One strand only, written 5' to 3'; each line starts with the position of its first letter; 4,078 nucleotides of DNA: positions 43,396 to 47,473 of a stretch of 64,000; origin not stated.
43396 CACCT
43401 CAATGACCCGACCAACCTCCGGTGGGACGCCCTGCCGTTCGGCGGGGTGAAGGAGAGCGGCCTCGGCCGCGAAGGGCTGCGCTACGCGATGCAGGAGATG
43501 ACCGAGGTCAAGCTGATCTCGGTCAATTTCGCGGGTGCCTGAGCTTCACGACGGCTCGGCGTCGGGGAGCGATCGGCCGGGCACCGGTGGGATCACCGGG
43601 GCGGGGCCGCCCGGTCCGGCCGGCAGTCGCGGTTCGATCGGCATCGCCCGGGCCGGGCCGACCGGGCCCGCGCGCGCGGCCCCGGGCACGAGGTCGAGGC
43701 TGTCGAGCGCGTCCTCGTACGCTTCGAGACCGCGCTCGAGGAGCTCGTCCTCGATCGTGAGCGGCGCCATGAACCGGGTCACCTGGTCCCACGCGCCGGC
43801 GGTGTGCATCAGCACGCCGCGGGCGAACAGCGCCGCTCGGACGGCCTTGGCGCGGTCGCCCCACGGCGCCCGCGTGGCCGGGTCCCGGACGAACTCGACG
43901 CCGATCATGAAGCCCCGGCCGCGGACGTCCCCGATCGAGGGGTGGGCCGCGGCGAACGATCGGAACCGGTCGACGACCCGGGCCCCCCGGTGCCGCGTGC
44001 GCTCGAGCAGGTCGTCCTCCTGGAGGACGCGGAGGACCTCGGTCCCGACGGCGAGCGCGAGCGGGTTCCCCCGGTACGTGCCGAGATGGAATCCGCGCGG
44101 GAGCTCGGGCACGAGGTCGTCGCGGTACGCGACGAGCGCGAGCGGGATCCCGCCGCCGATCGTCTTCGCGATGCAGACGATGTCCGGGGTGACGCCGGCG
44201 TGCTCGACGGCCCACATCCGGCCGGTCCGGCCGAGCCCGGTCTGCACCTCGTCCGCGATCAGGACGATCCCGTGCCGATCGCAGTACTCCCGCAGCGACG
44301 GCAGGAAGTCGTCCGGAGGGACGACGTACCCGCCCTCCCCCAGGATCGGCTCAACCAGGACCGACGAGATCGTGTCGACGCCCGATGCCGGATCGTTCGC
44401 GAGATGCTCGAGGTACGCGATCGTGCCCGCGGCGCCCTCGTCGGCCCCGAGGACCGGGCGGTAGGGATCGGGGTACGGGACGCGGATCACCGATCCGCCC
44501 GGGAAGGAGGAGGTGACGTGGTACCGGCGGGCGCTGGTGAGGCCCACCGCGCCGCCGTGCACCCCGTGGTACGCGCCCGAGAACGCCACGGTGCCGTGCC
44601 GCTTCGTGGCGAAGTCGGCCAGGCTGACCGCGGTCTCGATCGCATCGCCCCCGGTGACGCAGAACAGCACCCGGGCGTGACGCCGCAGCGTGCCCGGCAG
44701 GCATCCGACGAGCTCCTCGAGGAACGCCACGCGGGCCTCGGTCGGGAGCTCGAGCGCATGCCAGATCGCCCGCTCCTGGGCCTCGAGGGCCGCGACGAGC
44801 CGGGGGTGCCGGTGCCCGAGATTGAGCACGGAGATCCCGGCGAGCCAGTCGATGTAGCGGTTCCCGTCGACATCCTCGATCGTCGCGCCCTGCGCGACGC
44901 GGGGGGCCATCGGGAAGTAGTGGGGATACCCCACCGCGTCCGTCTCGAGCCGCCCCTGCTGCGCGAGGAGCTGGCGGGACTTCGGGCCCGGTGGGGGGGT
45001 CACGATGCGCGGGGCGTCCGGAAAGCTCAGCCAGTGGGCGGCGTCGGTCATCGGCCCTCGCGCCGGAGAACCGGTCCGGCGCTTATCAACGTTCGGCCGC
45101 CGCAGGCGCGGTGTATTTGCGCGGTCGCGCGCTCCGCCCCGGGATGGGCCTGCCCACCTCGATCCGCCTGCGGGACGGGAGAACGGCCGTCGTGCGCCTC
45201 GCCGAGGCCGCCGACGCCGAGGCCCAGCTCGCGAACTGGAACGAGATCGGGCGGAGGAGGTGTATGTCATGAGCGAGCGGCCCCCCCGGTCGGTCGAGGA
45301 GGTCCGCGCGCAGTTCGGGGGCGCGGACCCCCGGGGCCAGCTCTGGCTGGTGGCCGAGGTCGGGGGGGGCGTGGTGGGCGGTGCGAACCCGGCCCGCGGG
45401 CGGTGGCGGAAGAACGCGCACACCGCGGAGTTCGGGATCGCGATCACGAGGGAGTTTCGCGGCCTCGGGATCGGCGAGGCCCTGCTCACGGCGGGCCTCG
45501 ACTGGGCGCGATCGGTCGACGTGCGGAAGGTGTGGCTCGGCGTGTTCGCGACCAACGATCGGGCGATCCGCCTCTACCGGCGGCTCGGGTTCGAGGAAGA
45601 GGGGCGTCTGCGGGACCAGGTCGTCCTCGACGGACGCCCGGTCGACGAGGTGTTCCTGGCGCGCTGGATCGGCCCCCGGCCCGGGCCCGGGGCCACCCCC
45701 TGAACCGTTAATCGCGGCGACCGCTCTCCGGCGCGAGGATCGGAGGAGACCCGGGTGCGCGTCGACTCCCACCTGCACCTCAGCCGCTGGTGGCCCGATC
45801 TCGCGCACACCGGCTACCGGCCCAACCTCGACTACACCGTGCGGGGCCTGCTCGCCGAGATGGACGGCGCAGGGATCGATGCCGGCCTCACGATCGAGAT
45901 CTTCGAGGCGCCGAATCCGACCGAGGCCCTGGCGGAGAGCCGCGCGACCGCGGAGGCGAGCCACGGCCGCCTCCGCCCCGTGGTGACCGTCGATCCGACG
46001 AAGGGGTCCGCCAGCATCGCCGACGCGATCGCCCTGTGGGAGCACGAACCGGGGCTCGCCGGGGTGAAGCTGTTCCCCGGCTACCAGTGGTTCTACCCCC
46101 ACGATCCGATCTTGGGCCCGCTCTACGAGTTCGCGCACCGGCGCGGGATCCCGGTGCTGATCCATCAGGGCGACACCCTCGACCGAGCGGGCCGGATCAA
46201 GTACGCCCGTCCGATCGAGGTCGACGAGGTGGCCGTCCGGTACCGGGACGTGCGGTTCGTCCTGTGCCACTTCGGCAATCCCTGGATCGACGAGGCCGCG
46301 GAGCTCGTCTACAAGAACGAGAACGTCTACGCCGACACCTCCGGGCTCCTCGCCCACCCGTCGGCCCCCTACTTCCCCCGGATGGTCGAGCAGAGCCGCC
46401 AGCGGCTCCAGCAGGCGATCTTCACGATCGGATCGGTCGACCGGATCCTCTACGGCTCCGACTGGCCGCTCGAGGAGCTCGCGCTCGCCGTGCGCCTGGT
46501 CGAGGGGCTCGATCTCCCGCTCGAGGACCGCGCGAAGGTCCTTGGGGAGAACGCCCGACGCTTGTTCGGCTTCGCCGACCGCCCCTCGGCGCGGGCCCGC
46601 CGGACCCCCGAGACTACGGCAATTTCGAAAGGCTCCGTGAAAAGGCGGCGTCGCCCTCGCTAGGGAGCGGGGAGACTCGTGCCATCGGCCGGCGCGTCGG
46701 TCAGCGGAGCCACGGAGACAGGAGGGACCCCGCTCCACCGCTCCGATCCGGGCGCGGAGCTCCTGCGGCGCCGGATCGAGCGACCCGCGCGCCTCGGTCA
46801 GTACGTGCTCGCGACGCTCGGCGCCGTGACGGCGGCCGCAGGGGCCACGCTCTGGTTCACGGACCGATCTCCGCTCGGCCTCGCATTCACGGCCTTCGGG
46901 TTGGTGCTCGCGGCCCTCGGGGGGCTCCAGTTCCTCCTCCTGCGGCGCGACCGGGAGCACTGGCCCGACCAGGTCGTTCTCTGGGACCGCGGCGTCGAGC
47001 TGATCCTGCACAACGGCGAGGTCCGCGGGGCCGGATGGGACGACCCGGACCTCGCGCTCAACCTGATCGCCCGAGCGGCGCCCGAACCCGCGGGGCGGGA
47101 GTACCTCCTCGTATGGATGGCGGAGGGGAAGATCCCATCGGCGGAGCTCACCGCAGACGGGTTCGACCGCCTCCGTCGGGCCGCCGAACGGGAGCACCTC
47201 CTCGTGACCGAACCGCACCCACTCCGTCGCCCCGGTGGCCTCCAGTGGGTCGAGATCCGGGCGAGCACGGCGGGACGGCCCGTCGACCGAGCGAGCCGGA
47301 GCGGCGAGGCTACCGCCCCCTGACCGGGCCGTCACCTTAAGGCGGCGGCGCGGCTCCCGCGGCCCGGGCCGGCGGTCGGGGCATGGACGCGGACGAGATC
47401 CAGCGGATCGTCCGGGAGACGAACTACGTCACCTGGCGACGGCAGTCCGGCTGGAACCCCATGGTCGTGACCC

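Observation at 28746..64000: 35-kb island packed with amine and omega-amino-acid catabolic enzymes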

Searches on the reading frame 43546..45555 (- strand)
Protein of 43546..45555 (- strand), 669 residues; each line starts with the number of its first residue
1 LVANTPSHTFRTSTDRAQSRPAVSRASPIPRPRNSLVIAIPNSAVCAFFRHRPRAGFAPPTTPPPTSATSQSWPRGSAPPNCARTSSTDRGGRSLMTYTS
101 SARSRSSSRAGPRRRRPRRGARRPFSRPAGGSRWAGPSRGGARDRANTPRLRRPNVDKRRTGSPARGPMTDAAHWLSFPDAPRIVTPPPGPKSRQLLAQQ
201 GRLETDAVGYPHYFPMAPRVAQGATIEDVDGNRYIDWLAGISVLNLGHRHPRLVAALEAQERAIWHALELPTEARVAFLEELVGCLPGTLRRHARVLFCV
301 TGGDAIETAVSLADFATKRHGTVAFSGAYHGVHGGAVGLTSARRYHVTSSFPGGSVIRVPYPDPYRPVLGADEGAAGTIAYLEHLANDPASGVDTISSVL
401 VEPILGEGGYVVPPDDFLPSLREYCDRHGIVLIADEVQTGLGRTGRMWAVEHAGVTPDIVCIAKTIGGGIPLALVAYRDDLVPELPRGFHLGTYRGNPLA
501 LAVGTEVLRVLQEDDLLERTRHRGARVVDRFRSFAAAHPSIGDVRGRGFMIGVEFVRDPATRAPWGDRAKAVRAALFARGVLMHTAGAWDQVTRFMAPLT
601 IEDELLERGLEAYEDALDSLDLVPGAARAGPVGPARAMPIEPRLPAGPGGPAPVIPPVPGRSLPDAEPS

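Call 5: search_protein_families(library=pfam, proteins=[window:43546-45555:-])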
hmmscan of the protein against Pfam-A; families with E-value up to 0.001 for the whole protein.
window:43546-45555:- (669 aa): 1 family
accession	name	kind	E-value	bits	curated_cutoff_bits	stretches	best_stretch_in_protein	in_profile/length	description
PF00202.27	Aminotran_3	-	2.7e-100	336.4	30.5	1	216-617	11-403/403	Aminotransferase class-III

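Call 12: search_protein_families(library=ncbifam, proteins=[window:43546-45555:-], max_evalue=0.00001)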
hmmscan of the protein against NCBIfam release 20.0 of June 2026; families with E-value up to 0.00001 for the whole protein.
window:43546-45555:- (669 aa): 69 families (the best 25 are shown)
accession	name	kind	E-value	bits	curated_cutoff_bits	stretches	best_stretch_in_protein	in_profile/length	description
NF004426.0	PRK05769.1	equivalog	7.1e-112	374.4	552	1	180-619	4-439/441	acetyl ornithine aminotransferase family protein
NF005393.0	PRK06938.1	subfamily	7.4e-109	364.2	671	1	192-618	27-463/469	diaminobutyrate--2-oxoglutarate transaminase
NF005993.0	PRK08117.1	subfamily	3.1e-100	335.8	574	1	221-619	32-429/433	aspartate aminotransferase family protein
TIGR00709.1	dat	subfamily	6.6e-99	331.5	401.6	1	196-618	3-434/442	diaminobutyrate--2-oxoglutarate transaminase family protein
TIGR00700.1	GABAtrnsam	equivalog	9.7e-99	330.8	506.65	1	219-617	20-418/420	4-aminobutyrate--2-oxoglutarate transaminase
NF004714.0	PRK06058.1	subfamily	8.5e-95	318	639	1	178-618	8-445/447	4-aminobutyrate--2-oxoglutarate transaminase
NF005386.0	PRK06931.1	equivalog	3.3e-91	306.3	753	1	194-618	20-453/461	diaminobutyrate--2-oxoglutarate transaminase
NF005692.0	PRK07495.1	equivalog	1.4e-90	304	724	1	221-618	29-420/425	4-aminobutyrate--2-oxoglutarate transaminase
NF005985.0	PRK08088.1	equivalog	1.2e-87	294.4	713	1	207-619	16-423/426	4-aminobutyrate--2-oxoglutarate transaminase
NF006733.0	PRK09264.1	subfamily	5.7e-87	291.9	438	1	202-619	9-416/425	diaminobutyrate--2-oxoglutarate transaminase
NF006228.0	PRK08360.1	equivalog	3.5e-85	286.3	608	1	212-619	21-426/443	aspartate aminotransferase family protein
NF005272.0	PRK06777.1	equivalog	1.5e-83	280.8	725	1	221-614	29-416/421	4-aminobutyrate--2-oxoglutarate transaminase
TIGR02407.1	ectoine_ectB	equivalog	5.3e-82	275.6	552.2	1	203-618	6-411/412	diaminobutyrate--2-oxoglutarate transaminase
NF005376.0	PRK06918.1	equivalog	7.7e-81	271.8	676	1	214-619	36-443/451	4-aminobutyrate--2-oxoglutarate transaminase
NF007308.0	PRK09792.1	equivalog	1.3e-80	271.3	747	1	217-618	25-420/421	4-aminobutyrate transaminase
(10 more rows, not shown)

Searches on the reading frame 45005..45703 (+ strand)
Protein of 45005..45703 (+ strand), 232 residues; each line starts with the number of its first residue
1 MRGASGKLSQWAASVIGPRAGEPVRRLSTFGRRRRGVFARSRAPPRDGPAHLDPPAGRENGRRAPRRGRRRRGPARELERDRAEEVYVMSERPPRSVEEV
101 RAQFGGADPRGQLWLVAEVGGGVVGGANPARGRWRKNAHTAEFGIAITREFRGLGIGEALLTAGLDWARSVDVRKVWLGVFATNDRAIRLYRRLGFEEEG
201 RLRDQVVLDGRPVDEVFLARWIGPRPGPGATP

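Call 5: search_protein_families(library=pfam, proteins=[window:45005-45703:+])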
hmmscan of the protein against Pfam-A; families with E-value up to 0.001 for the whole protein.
window:45005-45703:+ (232 aa): 6 families
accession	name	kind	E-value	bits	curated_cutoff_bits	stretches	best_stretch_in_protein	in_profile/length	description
PF00583.31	Acetyltransf_1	-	3.7e-19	69.5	20.7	1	93-196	14-116/116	Acetyltransferase (GNAT) family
PF13508.13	Acetyltransf_7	-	6.7e-12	46.1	27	1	113-198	4-84/84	Acetyltransferase (GNAT) domain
PF13302.13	Acetyltransf_3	-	2.3e-09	38.5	25.4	1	91-197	28-138/138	Acetyltransferase (GNAT) domain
PF13673.13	Acetyltransf_10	-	4.5e-05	23.9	23.6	1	116-200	35-111/128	Acetyltransferase (GNAT) domain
PF13420.13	Acetyltransf_4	-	0.00022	21.7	24.3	1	114-216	52-154/155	Acetyltransferase (GNAT) domain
PF08445.16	FR47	-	0.00056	20.3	22.1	0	143-199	25-80/86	FR47-like protein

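Call 12: search_protein_families(library=ncbifam, proteins=[window:45005-45703:+], max_evalue=0.00001)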
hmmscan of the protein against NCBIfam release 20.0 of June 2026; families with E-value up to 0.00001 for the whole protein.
window:45005-45703:+ (232 aa): 14 families
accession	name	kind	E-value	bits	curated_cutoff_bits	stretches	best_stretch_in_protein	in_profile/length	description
NF040503.1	resist_ArsN1a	equivalog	4.9e-15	55.6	170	1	92-218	29-155/159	arsinothricin resistance N-acetyltransferase ArsN1 family A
TIGR01575.1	rimI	equivalog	4.4e-12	46.3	86.4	1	111-203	31-119/132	ribosomal protein S18-alanine N-acetyltransferase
NF007527.0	PRK10140.1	equivalog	3.6e-11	43.2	236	1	85-220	25-160/162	N-acetyltransferase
NF053587.1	SpmdActasePaiA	equivalog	1.2e-09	38.2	250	1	145-200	96-151/172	spermidine/spermine N(1)-acetyltransferase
NF040504.1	resist_ArsN1b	equivalog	2.9e-08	33.7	210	1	90-203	27-140/159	arsinothricin resistance N-acetyltransferase ArsN1 family B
NF007025.1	PRK09491.1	equivalog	3.1e-08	33.7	173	1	142-199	65-122/145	ribosomal protein S18-alanine N-acetyltransferase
NF002959.0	PRK03624.1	equivalog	6e-08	32.5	124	1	113-202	50-135/147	GNAT family acetyltransferase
TIGR03448.1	mycothiol_MshD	equivalog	9.8e-08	31.6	163.1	1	145-198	234-287/294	mycothiol synthase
NF011709.0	PRK15130.1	equivalog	2.1e-07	30.9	218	1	140-211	83-155/186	spermidine N1-acetyltransferase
NF040502.1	PPT_acetyltrans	equivalog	4.4e-07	29.8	300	1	113-205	58-151/183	phosphinothricin N-acetyltransferase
TIGR03585.1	PseH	equivalog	4.8e-07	30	93.1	1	135-214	72-151/156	UDP-4-amino-4,6-dideoxy-N-acetyl-beta-L-altrosamine N-acetyltransferase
NF000487.1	stat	exception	8.9e-07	28.6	420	1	117-197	84-162/189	streptothricin N-acetyltransferase STAT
NF000359.1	sat3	exception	9.3e-07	29.1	360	1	143-200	99-156/180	streptothricin N-acetyltransferase Sat3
NF049894.1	CG3035_N_ac_Glu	equivalog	6.9e-06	25.5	280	0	146-203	239-296/300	N-acetylglutamate synthase, CG3035 family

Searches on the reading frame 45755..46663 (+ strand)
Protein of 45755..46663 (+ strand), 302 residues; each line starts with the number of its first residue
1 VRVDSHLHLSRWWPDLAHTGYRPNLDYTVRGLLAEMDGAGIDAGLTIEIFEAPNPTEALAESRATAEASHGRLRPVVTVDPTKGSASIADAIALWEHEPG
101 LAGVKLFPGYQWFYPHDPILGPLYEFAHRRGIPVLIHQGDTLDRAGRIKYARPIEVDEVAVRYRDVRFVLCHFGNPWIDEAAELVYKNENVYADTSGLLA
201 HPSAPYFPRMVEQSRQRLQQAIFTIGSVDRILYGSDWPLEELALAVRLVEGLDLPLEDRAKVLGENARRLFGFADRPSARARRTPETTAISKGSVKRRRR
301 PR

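Call 5: search_protein_families(library=pfam, proteins=[window:45755-46663:+])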
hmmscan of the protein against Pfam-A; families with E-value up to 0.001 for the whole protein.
window:45755-46663:+ (302 aa): 1 family
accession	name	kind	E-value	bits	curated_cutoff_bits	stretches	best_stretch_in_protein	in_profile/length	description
PF04909.20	Amidohydro_2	-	3.2e-39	135.9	26.4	1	3-273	1-289/289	Amidohydrolase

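Call 13: search_protein_families(library=ncbifam, proteins=[window:45755-46663:+], max_evalue=1e-10)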
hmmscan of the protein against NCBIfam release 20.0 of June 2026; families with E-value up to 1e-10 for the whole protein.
window:45755-46663:+ (302 aa): 0 families

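Call 34: search_solved_structures(query=window:45755-46663:+, max_evalue=0.00001)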
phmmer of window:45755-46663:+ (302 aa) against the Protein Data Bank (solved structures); distinct sequences matched with E-value up to 0.00001: 1.
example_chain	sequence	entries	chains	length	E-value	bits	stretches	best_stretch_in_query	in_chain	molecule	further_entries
3irs_A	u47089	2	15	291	2.2e-11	46.8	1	31-276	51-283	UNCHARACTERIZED PROTEIN BB4693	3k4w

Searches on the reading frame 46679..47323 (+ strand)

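Call 5: search_protein_families(library=pfam, proteins=[window:46679-47323:+])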
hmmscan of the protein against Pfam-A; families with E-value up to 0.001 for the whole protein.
window:46679-47323:+ (214 aa): 0 families

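Call 13: search_protein_families(library=ncbifam, proteins=[window:46679-47323:+], max_evalue=1e-10)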
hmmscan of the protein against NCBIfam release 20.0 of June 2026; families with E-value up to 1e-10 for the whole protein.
window:46679-47323:+ (214 aa): 0 families

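Call 70: search_protein_families(library=pfam, proteins=[window:46679-47323:+], max_evalue=0.1)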
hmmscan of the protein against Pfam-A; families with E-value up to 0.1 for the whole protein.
window:46679-47323:+ (214 aa): 1 family
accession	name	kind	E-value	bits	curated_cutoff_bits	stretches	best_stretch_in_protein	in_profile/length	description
PF20712.2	CyanoTRADDas_TM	-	0.063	13.8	24.3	0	43-93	15-66/68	Cyanobacterial TRADD-N associated 2-Transmembrane domain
